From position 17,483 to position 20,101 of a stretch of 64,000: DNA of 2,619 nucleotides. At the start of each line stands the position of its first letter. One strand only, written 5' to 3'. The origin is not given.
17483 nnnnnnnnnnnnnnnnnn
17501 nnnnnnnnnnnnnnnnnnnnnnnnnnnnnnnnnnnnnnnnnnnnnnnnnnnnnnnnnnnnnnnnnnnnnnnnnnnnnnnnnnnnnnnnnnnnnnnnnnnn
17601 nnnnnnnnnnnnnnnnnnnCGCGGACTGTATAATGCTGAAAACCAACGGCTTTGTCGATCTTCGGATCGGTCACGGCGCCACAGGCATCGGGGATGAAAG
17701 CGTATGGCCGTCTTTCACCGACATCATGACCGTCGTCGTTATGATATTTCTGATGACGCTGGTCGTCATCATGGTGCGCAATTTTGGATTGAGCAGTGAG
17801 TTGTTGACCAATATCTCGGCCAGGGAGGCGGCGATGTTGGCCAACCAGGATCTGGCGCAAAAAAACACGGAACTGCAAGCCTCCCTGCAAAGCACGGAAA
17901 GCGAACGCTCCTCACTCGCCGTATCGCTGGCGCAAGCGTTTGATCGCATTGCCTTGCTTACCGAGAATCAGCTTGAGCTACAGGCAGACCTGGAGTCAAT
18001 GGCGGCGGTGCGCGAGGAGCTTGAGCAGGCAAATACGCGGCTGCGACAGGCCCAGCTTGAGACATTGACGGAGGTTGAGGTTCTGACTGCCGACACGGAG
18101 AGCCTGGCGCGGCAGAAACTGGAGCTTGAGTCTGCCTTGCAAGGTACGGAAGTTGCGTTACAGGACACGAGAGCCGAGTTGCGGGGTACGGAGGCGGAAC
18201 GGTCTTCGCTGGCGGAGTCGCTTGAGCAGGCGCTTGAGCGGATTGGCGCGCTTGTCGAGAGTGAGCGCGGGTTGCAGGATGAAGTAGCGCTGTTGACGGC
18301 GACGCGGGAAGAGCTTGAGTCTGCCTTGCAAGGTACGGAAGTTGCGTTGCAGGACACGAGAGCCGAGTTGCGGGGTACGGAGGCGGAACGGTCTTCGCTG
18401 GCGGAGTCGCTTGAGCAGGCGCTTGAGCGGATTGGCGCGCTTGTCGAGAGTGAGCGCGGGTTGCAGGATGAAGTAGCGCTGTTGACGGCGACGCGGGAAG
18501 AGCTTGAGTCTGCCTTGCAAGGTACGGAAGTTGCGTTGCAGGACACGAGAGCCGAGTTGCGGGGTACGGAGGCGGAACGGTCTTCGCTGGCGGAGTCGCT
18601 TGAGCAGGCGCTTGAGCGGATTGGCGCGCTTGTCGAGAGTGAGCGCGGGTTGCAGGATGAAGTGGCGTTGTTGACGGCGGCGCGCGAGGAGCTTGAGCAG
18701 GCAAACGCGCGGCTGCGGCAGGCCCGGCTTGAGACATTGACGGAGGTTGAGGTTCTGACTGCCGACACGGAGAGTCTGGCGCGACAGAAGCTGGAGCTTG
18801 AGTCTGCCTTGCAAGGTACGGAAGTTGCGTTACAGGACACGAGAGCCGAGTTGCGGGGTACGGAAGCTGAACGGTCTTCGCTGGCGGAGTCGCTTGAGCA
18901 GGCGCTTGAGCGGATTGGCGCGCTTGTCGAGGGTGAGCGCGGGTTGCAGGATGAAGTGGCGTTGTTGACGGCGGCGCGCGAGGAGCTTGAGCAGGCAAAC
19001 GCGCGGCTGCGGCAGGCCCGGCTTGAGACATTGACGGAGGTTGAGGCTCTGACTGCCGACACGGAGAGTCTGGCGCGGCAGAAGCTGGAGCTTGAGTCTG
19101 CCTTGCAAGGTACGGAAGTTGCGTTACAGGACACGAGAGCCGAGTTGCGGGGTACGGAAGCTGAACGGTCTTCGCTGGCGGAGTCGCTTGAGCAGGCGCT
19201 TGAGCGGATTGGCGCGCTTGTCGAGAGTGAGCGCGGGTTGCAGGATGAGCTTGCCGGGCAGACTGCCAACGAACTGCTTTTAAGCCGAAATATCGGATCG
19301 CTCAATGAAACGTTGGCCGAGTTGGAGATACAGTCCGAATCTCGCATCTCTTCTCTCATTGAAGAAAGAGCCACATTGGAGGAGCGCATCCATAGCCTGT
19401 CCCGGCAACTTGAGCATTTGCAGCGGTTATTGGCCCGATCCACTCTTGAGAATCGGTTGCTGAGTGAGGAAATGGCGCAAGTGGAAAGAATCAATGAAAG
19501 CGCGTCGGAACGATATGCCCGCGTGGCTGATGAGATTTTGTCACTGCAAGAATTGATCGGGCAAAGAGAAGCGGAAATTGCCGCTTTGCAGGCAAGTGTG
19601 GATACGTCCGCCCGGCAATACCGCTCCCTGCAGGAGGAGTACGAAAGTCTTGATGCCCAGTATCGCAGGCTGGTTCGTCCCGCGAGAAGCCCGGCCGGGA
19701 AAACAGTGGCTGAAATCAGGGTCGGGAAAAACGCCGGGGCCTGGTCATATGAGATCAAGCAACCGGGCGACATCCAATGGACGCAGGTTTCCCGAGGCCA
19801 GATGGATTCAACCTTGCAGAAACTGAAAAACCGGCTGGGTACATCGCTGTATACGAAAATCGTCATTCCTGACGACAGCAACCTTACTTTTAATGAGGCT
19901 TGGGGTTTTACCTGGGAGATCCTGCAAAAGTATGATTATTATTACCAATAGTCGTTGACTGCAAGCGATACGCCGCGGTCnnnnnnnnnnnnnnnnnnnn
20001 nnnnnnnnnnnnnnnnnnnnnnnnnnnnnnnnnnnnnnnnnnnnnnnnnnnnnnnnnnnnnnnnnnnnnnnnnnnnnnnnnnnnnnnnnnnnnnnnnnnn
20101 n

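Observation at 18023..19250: Near-identical in-frame 189-bp / 105-bp (294-bp higher-order) tandem repeats build the coiled coil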

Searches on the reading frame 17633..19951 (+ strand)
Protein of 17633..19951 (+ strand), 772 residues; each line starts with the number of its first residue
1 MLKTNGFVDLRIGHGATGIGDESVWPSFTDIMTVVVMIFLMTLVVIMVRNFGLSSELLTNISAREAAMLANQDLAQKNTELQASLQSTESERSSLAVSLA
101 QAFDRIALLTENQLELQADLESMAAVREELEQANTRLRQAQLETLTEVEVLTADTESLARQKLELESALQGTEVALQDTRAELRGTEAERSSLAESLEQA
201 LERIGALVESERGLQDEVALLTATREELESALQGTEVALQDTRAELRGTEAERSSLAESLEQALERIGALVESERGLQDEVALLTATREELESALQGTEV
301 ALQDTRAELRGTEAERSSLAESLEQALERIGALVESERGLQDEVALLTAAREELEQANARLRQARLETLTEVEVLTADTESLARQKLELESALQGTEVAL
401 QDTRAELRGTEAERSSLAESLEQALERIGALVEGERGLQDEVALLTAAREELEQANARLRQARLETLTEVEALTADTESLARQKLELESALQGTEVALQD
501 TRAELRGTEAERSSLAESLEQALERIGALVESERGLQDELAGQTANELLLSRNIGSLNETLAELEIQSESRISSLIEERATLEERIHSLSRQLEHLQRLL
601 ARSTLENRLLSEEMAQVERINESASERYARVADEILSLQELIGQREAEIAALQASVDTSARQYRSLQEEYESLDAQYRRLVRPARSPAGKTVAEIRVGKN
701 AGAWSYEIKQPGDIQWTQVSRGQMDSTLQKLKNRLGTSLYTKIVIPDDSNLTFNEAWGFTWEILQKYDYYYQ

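Call 8: search_protein_families(library=pfam, proteins=[window:17633-19951:+], max_evalue=0.1)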
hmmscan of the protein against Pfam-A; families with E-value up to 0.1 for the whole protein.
window:17633-19951:+ (772 aa): 10 families
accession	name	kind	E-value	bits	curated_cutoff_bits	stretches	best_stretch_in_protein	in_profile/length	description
PF07131.17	DUF1382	-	2.1e-06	28.2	27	0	186-211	33-58/60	Protein of unknown function (DUF1382)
PF24812.1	wHTH_TTC3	-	3.3e-06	28.2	27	0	479-559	6-86/123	TTC3-like, winged helix turn helix domain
PF10842.14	DUF2642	-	0.00045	20.5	22.7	0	168-186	16-34/64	Protein of unknown function (DUF2642)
PF16454.10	PI3K_P85_iSH2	-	0.00062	19.8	31.5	1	505-565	78-136/161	Phosphatidylinositol 3-kinase regulatory subunit P85 inter-SH2 domain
PF22212.1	CPV_RdRP_pol_dom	-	0.00091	18.4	27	0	476-533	309-366/369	CPV, RNA-directed RNA polymerase, central polymerase domain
PF06005.17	ZapB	-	0.0011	19.9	31.5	0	195-267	4-69/71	Cell division protein ZapB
PF11932.13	DUF3450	-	0.0032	17.3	32.6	0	558-623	25-90/241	Protein of unknown function (DUF3450)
PF04611.18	AalphaY_MDB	-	0.0088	16.6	32.1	0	129-176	48-95/146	Mating type protein A alpha Y mating type dependent binding region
PF17082.10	Spc29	-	0.03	14.6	31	1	622-726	107-213/245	Spindle Pole Component 29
PF13851.11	GAS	-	0.031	14.1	32.3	1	575-682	24-134/200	Growth-arrest specific micro-tubule binding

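Call 9: search_protein_families(library=ncbifam, proteins=[window:17633-19951:+], max_evalue=0.1)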
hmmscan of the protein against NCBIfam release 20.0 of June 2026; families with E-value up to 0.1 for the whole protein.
window:17633-19951:+ (772 aa): 9 families
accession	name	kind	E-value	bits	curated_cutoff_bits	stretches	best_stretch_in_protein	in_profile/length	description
TIGR02168.1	SMC_prok_B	equivalog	5e-17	61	567.35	3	214-461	684-931/1181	chromosome segregation protein SMC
TIGR02169.1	SMC_prok_A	equivalog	2.5e-16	58.6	729.4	2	146-447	224-519/1165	chromosome segregation protein SMC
TIGR04523.1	Mplasa_alph_rch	subfamily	2.1e-11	42.5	270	3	258-565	328-630/745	helix-rich protein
NF045487.1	ASRP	equivalog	6.3e-10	38.3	300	2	76-362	190-473/593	archaea-specific SMC-related protein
NF002572.0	PRK02224.1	equivalog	9.5e-07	27.5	1087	3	226-469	202-440/888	DNA double-strand break repair ATPase Rad50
NF006543.0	PRK09039.1-2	equivalog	4.8e-05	23.3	305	1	24-201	16-193/350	peptidoglycan -binding protein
NF006545.0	PRK09039.1-4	equivalog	0.0014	18.4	372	1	24-174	15-165/342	peptidoglycan -binding protein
TIGR04211.1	SH3_and_anchor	equivalog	0.017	14.7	65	0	606-679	54-126/198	TIGR04211 family SH3 domain-containing protein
NF045780.1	TrlF_fam_ATP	equivalog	0.068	11.8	350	1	446-678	455-693/944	TrlF family AAA-like ATPase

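Call 10: search_protein_families(library=padloc, proteins=[window:17633-19951:+], max_evalue=0.1)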
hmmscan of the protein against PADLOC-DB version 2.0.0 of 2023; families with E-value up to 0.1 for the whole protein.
window:17633-19951:+ (772 aa): 7 families
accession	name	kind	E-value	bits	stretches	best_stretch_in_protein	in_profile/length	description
PDLC00580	JetC3|JetC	-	1.3e-07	28.2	2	389-667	208-471/1068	DUF3584 domain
PDLC00581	JetC3|JetC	-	1.5e-07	27.7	2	74-374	731-1027/1473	DUF3584 domain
PDLC03865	LmuB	-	3.6e-07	26.8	2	54-423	522-845/1007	-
PDLC00651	ZorB3|ZorB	-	3.1e-05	21.6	1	22-76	13-67/215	MotB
PDLC00641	ZorB2|ZorB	-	0.0011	16.7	1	21-50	13-42/238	MotB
PDLC00609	ZorB1|ZorB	-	0.0027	15.3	1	21-52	15-46/232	MotB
PDLC00582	JetC3|JetC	-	0.014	11.2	1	569-680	783-893/1472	DUF3584 domain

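Call 13: find_homologous_proteins(query=window:17633-19951:+)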
Query window:17633-19951:+ (772 aa): 24 proteins with E <= 0.001 among 8000 candidates.
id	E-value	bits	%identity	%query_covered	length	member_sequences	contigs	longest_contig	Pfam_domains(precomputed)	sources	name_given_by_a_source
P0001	8.9e-230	783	55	82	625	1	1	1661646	PF11932.14,PF13851.12,PF23649.2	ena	-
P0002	2.2e-224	765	68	60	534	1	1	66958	PF20492.4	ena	-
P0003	7.8e-224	763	56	60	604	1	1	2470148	PF28422.1,PF10473.15,PF20492.4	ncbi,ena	-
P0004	2.6e-215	735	60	69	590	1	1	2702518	PF13851.12,PF20492.4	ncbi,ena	-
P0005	1.9e-212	726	67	60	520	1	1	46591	-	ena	-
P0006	1.7e-205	703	60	60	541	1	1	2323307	PF13851.12,PF20492.4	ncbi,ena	-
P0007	5.0e-202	691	62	60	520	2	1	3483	PF20492.4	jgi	-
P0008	1.2e-181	624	52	72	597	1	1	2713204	PF08614.17,PF10473.15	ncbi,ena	-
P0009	2.4e-100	355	37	47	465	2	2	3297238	-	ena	-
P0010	4.3e-98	348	35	63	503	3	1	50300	PF24423.3,PF11559.14,PF28422.1,PF24161.2,PF24319.3,PF28159.1,PF14282.12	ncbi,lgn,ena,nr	ncbi:MAG: hypothetical protein OXG56_03925 [Gammaproteobacteria bacterium]|nr:hypothetical protein [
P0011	3.0e-80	289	39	47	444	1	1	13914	-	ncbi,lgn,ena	-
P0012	1.3e-59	221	32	63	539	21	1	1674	-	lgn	-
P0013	3.2e-58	216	32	63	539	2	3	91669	-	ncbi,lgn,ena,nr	ncbi:MAG: hypothetical protein F4128_06820 [Gammaproteobacteria bacterium]|nr:hypothetical protein [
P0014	3.6e-54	203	31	47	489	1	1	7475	-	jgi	-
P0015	1.0e-53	201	30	47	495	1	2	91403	-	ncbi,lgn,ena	-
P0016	3.3e-45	173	32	44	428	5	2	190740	-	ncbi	-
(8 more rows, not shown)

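Call 15: find_encoding_contigs(protein=P0003, flank=8000, max_places=2)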
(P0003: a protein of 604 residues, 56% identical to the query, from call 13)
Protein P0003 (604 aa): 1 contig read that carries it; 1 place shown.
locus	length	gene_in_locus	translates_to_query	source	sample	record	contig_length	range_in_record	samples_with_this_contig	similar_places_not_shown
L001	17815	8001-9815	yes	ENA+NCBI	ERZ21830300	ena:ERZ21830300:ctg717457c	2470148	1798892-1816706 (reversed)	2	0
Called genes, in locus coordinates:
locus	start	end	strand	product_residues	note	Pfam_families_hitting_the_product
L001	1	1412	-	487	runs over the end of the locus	PF00282:Pyridoxal_deC, PF01212:Beta_elim_lyase (weak)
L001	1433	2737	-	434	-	PF07690:MFS_1, PF11700:ATG22, PF07690:MFS_1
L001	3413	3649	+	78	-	PF01809:YidD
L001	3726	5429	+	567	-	PF14849:YidC_periplas, PF02096:60KD_IMP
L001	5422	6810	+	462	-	PF10396:TrmE_N, PF12631:MnmE_helical, PF01926:MMR_HSR1, PF02421:FeoB_N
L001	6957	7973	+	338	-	-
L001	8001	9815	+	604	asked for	PF10473:CENP-F_leu_zip (faint), PF28422:CCDC89 (faint), PF20492:ERM_helical (weak)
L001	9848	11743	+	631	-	PF01134:GIDA, PF12831:FAD_oxidored, PF21680:GIDA_C_1st, PF13932:SAM_GIDA_C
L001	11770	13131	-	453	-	PF06808:DctM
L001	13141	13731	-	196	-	PF04290:DctQ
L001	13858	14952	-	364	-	PF03480:DctP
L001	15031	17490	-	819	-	PF01266:DAO, PF16350:FAO_M, PF01571:GCV_T, PF08669:GCV_T_C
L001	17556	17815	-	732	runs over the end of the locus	PF13089:PP_kinase_N, PF02503:PP_kinase, PF17941:PP_kinase_C_1, PF13091:PLDc_2 (faint), PF13090:PP_kinase_C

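Call 16: find_encoding_contigs(protein=P0009, flank=8000, max_places=2)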
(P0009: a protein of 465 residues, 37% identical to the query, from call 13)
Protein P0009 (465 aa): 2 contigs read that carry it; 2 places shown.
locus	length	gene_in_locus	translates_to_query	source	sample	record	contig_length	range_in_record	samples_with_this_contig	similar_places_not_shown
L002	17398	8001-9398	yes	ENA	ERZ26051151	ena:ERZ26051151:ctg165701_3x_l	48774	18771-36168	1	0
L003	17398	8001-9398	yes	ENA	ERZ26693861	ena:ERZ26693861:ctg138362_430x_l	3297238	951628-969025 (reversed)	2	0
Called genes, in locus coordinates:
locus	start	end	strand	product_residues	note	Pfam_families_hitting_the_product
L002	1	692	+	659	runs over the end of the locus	PF03030:H_PPase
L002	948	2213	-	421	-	PF00365:PFK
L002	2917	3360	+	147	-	PF00825:Ribonuclease_P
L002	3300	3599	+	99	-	PF01809:YidD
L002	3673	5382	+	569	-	PF14849:YidC_periplas, PF02096:60KD_IMP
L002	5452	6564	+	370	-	PF10396:TrmE_N, PF12631:MnmE_helical, PF00350:Dynamin_N (faint), PF01926:MMR_HSR1, PF02421:FeoB_N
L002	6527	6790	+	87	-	PF12631:MnmE_helical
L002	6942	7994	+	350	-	-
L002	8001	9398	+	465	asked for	-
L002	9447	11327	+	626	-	PF01134:GIDA, PF12831:FAD_oxidored (weak), PF21680:GIDA_C_1st, PF13932:SAM_GIDA_C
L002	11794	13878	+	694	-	PF08497:Radical_SAM_N, PF04055:Radical_SAM, PF11842:DUF3362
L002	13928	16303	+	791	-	PF21088:MS_channel_1st (weak), PF00924:MS_channel_2nd, PF21082:MS_channel_3rd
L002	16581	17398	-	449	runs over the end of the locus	PF01262:AlaDh_PNT_C (faint), PF07992:Pyr_redox_2, PF12831:FAD_oxidored (weak), PF13738:Pyr_redox_3, PF00070:Pyr_redox, PF02852:Pyr_redox_dim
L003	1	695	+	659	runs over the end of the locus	PF03030:H_PPase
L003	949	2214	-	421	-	PF00365:PFK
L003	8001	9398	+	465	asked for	-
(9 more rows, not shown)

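Call 17: find_encoding_contigs(protein=P0016, flank=8000, max_places=2)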
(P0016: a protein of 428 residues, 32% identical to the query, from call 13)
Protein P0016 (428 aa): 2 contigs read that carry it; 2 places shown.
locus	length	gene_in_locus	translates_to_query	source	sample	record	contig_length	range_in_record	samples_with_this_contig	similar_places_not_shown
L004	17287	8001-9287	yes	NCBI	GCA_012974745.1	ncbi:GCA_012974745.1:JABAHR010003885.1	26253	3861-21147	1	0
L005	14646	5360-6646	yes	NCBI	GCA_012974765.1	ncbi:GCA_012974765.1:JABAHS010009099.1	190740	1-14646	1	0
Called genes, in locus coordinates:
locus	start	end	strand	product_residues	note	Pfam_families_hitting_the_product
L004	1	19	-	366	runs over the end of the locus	PF00712:DNA_pol3_beta, PF02767:DNA_pol3_beta_2, PF02768:DNA_pol3_beta_3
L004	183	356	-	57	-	PF08299:Bac_DnaA_C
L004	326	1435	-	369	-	-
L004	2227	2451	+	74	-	PF01809:YidD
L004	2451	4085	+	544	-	-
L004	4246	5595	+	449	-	PF10396:TrmE_N, PF12631:MnmE_helical, PF01926:MMR_HSR1, PF02421:FeoB_N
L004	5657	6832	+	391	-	-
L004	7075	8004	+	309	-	-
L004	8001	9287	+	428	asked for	-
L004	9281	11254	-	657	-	PF11992:TgpA_N, PF01841:Transglut_core, PF13559:DUF4129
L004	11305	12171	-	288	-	-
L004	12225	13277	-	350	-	PF20030:bpMoxR, PF00004:AAA (weak), PF07726:AAA_3, PF07728:AAA_5, PF17863:AAA_lid_2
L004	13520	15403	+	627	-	PF01134:GIDA, PF12831:FAD_oxidored, PF21680:GIDA_C_1st, PF13932:SAM_GIDA_C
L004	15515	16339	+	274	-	PF00481:PP2C, PF13672:PP2C_2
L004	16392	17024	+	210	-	PF02527:GidB, PF05175:MTS (weak), PF13847:Methyltransf_31 (weak), PF13649:Methyltransf_25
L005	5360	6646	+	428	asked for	-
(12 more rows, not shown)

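Call 21: list_cluster_members(proteins=[P0025, window:17633-19951:+, window:17603-19951:+, P0003, P0001, P0004, P0008])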
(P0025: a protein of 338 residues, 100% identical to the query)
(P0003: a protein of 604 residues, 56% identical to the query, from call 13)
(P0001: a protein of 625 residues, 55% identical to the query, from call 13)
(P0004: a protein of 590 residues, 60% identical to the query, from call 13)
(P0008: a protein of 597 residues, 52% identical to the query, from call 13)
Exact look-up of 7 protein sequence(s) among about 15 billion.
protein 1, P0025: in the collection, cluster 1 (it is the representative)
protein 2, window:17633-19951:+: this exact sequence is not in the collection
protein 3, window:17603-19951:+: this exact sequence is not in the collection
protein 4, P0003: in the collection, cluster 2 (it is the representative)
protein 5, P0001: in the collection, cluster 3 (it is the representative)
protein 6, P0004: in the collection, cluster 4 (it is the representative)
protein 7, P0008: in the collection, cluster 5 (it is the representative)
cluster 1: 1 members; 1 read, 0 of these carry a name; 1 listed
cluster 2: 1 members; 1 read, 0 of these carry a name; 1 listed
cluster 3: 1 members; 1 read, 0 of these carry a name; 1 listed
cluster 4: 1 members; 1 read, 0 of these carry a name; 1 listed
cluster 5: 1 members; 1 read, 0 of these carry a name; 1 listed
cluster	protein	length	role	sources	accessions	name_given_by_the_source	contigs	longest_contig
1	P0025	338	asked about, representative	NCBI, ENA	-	-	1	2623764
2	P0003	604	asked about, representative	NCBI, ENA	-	-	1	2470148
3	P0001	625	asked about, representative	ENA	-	-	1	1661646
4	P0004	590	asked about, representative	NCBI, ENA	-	-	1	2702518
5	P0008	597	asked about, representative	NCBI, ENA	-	-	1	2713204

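Call 23: find_related_loci(query=A1, collection=genome_contigs, flank=6000)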
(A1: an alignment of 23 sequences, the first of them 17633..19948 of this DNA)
Query A1 (772 aa) in genome_contigs; peptide patterns used: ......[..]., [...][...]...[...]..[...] (x = any residue, [..] = any of these).
600 stretches matched a pattern (row limit reached: there are more); 538 encode a relative of the query (tblastn E <= 1e-3); the best 80 are kept; 78 distinct loci.
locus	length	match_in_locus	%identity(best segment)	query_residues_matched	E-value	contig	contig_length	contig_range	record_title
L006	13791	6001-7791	52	1-772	4e-148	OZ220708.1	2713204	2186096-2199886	MAG: Arenicellales bacterium isolate a09e4232-3a37-4cba-b47e-813f1f4ff435 genome assembly, chromosome: 1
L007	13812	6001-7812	56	1-772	8e-158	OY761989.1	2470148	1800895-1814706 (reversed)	MAG: Arenicellales bacterium isolate bc206049-28f6-43b1-86d3-b9ef42dd2f61 genome assembly, chromosome: 1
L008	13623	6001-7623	54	1-772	1e-154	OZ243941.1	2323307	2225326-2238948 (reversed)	MAG: Candidatus Poriferihabitaceae bacterium isolate 39e65027-350b-404d-9bbf-9fbc4c2fdd17 genome assembly, chromosome: 1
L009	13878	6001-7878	37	1-772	1e-72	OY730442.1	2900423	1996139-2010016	MAG: Arenicellales bacterium isolate a2271f91-884a-4664-afb6-7c1ea3e8873e genome assembly, chromosome: 1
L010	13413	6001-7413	36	1-772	3e-55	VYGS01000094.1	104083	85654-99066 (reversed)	MAG: Gammaproteobacteria bacterium isolate SB0678_bin_7 NODE_28_length_104083_cov_6.987244, whole genome shotgun sequenc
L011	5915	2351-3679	39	1-772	3e-54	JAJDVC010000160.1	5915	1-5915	MAG: Gammaproteobacteria bacterium isolate jk18x22bins.18 k141_158343, whole genome shotgun sequence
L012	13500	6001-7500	35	4-772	5e-54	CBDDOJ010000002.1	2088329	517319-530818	MAG: Arenicellales bacterium isolate a9d0d3a5-81af-420e-bf60-509b1b1d7e24 genome assembly, contig: contig_2, whole genom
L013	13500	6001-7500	34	4-772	3e-52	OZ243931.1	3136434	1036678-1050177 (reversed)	MAG: Candidatus Poriferihabitaceae bacterium isolate 6b5ba4f5-bc53-488e-9774-1628661a43f4 genome assembly, chromosome: 1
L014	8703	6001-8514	29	1-771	1e-50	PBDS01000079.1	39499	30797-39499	MAG: Proteobacteria bacterium isolate SP340 MHASMcontig_935848, whole genome shotgun sequence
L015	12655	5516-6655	35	1-772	3e-49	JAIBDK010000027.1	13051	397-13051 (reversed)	MAG: Gammaproteobacteria bacterium isolate bin.11 k141_1260077_length_13051_cov_33.2087, whole genome shotgun sequence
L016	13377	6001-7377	36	1-767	5e-55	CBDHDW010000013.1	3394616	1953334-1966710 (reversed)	MAG: Candidatus Poriferihabitaceae bacterium isolate 67226578-6d30-497a-b66e-a77e508eb20a genome assembly, contig: chrom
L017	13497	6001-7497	40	1-772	6e-46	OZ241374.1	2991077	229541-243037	MAG: Arenicellales bacterium isolate e20ed838-ccde-4585-ad24-56f5f8a8bd1e genome assembly, chromosome: 1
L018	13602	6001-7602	35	1-772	5e-46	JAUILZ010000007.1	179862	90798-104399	MAG: Gammaproteobacteria bacterium isolate Co_bin.66 NODE_878_length_179862_cov_1.978613, whole genome shotgun sequence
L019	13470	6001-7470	43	4-772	8e-46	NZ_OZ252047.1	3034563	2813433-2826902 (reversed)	MAG: Candidatus Spongiihabitans sp. isolate 0f302991-e8ce-4c27-b8b3-1c27fcb5bdee chromosome 1, complete sequence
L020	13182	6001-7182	57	1-772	9e-45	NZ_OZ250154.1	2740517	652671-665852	MAG: Candidatus Spongiihabitans sp. isolate 9bea2e88-feb8-4b27-847e-43f480efb806 chromosome 1, complete sequence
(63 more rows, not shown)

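Call 63: find_encoding_contigs(protein=window:17633-19951:+, flank=3000, max_places=4)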
Protein window:17633-19951:+ (772 aa): no gene with exactly this product is on record in the collection.
